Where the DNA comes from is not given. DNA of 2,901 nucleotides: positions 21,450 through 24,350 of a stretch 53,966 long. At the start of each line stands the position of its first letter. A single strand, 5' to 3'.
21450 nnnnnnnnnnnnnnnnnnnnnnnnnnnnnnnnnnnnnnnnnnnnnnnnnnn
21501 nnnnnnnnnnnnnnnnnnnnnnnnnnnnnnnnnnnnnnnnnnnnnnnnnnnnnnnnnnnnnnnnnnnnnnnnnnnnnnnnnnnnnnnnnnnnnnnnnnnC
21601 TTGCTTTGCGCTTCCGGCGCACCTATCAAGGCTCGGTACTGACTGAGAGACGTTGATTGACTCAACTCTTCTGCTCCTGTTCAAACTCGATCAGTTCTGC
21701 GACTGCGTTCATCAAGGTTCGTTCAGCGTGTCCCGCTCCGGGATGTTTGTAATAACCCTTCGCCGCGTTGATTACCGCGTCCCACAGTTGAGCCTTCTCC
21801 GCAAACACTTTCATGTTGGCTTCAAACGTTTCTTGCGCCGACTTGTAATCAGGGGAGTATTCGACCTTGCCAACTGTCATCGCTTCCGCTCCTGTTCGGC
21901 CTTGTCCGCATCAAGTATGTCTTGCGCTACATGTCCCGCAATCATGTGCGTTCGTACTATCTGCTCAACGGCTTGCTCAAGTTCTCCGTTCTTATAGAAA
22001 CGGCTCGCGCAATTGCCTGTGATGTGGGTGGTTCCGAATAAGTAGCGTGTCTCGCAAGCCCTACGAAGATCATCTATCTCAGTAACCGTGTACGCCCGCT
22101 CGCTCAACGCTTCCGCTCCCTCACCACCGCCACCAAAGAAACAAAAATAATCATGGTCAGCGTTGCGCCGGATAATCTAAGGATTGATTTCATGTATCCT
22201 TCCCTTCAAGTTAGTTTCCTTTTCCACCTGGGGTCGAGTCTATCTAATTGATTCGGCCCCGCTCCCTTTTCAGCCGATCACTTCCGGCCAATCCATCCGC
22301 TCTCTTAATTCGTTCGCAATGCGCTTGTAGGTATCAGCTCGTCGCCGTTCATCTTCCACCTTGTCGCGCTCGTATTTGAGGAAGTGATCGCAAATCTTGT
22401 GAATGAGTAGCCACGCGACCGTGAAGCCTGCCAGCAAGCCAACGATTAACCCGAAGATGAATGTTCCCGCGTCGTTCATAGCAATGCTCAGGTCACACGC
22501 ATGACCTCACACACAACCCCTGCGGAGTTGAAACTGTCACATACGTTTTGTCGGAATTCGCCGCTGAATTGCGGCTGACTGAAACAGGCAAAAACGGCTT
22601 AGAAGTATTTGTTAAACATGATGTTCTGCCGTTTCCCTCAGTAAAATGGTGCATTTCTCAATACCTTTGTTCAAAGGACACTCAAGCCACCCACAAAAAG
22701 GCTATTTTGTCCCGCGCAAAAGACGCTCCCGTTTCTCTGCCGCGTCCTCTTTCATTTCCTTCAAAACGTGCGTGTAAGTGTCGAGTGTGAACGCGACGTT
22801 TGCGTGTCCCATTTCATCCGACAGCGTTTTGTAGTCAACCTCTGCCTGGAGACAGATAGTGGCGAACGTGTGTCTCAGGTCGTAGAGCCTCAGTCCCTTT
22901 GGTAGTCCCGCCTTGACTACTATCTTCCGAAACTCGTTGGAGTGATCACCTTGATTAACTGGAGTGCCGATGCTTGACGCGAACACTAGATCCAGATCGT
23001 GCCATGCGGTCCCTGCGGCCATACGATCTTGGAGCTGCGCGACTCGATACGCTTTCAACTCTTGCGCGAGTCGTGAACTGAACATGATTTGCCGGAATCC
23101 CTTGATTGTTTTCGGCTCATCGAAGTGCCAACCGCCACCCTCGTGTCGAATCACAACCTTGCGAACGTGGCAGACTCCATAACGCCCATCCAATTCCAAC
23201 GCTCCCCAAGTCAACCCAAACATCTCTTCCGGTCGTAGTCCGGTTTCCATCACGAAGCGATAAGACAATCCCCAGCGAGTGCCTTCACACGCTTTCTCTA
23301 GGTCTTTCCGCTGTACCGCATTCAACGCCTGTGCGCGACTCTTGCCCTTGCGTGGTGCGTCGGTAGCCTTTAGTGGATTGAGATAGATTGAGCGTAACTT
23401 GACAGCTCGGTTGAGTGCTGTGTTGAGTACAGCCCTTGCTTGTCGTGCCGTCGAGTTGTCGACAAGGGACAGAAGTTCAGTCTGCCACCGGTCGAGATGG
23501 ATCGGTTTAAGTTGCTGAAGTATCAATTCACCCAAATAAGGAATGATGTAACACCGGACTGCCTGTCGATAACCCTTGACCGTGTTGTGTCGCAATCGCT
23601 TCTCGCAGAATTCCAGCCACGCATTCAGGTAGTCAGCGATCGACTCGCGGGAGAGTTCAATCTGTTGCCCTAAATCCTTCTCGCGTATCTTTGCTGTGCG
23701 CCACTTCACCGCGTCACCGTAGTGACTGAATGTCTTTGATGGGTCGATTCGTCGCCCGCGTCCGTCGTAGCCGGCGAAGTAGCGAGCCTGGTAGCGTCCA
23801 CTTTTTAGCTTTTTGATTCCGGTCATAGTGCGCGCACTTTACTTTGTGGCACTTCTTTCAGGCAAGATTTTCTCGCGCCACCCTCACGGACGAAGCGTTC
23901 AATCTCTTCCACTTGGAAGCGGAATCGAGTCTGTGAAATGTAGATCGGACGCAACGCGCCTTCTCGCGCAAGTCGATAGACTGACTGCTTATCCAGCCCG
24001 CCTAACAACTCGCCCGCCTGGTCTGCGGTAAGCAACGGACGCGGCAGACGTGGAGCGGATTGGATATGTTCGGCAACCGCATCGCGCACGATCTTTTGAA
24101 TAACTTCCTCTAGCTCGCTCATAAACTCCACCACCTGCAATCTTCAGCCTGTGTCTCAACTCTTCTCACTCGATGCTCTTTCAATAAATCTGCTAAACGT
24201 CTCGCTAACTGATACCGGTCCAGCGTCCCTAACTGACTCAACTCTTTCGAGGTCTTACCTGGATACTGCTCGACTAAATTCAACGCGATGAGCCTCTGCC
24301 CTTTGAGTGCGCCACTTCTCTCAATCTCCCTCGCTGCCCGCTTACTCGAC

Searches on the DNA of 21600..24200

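Call 32: search_rna_families(source=window, start=21600, end=24200, threshold=evalue, max_evalue=10, show_alignments=2)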
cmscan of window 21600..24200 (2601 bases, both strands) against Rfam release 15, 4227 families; matches with E-value up to 10: 1.
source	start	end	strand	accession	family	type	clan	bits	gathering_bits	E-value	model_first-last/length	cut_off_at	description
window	22471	22517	-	RF01290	SNORD10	Gene; snRNA; snoRNA; CD-box;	-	15.7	37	2.6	1-139/139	no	Small nucleolar RNA SNORD10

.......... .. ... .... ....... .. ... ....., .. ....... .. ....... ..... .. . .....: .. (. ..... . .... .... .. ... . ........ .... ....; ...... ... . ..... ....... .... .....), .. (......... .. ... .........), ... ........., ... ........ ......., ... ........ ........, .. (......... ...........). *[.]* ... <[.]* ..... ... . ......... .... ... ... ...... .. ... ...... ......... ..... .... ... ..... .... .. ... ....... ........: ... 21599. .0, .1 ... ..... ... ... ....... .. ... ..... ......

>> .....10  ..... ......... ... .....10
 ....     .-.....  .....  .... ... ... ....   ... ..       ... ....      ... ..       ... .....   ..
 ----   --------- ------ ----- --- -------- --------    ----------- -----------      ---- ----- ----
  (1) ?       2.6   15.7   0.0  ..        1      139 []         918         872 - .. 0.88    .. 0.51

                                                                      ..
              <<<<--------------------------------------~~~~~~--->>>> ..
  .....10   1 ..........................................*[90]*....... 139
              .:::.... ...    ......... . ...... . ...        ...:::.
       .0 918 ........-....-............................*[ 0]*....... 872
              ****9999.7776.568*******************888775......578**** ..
